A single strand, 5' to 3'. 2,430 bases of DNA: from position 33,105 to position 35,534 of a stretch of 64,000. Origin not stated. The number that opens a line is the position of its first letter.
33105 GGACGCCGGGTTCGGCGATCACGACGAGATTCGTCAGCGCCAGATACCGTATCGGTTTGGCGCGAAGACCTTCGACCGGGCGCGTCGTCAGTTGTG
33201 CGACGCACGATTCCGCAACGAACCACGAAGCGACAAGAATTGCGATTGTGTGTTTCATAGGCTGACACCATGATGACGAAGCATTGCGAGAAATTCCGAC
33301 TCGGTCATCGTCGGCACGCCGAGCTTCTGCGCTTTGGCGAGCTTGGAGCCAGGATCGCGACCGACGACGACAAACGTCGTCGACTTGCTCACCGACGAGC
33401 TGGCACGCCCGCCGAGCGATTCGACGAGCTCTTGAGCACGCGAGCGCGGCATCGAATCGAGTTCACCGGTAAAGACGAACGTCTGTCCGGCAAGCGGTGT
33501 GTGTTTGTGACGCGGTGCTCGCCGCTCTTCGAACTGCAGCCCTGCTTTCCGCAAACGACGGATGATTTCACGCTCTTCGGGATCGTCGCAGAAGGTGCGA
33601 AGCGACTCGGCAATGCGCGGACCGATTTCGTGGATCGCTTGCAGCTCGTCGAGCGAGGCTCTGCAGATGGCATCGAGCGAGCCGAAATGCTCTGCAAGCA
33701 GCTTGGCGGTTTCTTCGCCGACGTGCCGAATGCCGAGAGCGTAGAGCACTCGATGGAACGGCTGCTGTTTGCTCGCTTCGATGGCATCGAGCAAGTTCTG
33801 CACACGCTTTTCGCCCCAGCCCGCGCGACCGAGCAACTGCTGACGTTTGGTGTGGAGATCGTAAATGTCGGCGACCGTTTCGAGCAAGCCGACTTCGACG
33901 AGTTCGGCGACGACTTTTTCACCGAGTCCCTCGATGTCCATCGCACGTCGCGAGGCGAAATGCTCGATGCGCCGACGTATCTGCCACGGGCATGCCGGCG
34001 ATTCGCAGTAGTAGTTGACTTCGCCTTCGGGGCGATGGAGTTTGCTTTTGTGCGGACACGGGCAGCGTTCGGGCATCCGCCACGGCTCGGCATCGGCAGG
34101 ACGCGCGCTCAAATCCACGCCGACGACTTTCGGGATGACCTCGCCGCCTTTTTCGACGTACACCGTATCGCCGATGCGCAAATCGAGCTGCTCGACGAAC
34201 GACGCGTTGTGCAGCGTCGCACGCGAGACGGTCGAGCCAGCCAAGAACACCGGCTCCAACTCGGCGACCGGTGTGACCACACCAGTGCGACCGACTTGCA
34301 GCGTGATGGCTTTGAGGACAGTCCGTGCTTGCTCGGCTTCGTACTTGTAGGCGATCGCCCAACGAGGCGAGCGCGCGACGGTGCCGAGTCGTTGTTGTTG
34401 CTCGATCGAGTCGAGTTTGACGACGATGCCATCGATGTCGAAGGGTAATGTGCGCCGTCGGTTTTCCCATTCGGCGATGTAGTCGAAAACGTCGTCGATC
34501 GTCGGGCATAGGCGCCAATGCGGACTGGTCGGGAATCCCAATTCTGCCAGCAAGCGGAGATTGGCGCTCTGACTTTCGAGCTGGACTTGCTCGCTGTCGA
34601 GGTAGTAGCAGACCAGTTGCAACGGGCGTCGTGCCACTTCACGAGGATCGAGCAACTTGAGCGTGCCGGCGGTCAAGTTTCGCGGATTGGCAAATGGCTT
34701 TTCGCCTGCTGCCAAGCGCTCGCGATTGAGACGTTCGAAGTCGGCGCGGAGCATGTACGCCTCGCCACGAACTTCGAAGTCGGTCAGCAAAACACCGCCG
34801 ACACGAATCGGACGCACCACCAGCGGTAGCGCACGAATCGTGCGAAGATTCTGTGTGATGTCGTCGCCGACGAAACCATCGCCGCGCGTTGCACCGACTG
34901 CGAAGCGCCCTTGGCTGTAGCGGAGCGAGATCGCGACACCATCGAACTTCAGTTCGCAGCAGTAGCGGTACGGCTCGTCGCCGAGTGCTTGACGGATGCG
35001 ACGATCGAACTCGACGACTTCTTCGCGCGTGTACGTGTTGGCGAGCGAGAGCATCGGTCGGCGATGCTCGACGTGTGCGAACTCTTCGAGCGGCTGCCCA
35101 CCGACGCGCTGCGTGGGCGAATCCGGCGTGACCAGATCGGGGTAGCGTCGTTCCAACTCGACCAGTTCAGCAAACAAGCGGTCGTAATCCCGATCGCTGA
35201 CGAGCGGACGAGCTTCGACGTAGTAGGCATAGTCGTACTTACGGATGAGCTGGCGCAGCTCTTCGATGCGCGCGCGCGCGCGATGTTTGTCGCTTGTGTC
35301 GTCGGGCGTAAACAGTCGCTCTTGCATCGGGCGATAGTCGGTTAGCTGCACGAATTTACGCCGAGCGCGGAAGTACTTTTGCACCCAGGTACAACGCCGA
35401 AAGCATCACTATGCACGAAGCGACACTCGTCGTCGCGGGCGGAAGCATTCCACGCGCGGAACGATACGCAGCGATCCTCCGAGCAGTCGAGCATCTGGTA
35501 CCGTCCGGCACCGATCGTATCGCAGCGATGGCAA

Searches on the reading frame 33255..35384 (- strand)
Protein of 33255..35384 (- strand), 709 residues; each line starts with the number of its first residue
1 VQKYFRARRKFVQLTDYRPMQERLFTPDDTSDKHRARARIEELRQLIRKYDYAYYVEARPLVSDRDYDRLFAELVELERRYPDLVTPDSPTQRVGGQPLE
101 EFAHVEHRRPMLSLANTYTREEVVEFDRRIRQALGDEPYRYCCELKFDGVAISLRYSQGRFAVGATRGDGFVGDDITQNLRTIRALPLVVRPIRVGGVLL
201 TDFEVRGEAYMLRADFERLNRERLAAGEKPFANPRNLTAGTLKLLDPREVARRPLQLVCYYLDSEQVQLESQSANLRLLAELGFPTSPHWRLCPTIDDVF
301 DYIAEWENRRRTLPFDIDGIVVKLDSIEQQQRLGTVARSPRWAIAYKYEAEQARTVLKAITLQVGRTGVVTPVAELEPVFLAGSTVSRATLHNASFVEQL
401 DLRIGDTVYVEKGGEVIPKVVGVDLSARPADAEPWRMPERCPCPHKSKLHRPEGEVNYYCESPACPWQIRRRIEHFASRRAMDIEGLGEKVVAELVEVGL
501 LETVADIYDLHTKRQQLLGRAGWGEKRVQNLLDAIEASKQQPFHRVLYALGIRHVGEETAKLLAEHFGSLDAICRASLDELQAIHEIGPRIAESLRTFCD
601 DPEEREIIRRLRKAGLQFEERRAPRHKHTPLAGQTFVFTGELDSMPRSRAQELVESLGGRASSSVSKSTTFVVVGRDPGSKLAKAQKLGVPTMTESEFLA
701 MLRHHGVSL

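Call 55: search_protein_families(library=pfam, proteins=[window:33255-35384:-], max_evalue=0.0001)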
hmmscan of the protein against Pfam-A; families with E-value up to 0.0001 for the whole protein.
window:33255-35384:- (709 aa): 7 families
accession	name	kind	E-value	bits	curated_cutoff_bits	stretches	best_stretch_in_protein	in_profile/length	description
PF01653.23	DNA_ligase_aden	-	1.2e-86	290.9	27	1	101-351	3-253/253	NAD-dependent DNA ligase adenylation domain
PF03120.22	DNA_ligase_OB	-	3.9e-34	116.8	32.9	1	355-431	2-78/79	NAD-dependent DNA ligase OB-fold domain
PF12826.13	HHH_2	-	1.1e-24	86.8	27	1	545-608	1-64/64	Helix-hairpin-helix motif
PF00533.33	BRCT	-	1.6e-16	60.7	21.3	1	626-701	1-77/78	BRCA1 C Terminus (BRCT) domain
PF14520.12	HHH_5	-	2.7e-14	53.8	27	1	550-595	5-51/57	Helix-hairpin-helix domain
PF12738.14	PTCB-BRCT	-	1.1e-07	32.1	22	1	642-694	8-60/63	twin BRCT domain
PF22745.1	Nlig-Ia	-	4.6e-07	30.8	27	1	39-86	5-52/92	DNA ligase-like, N-terminal NAD+-binding domain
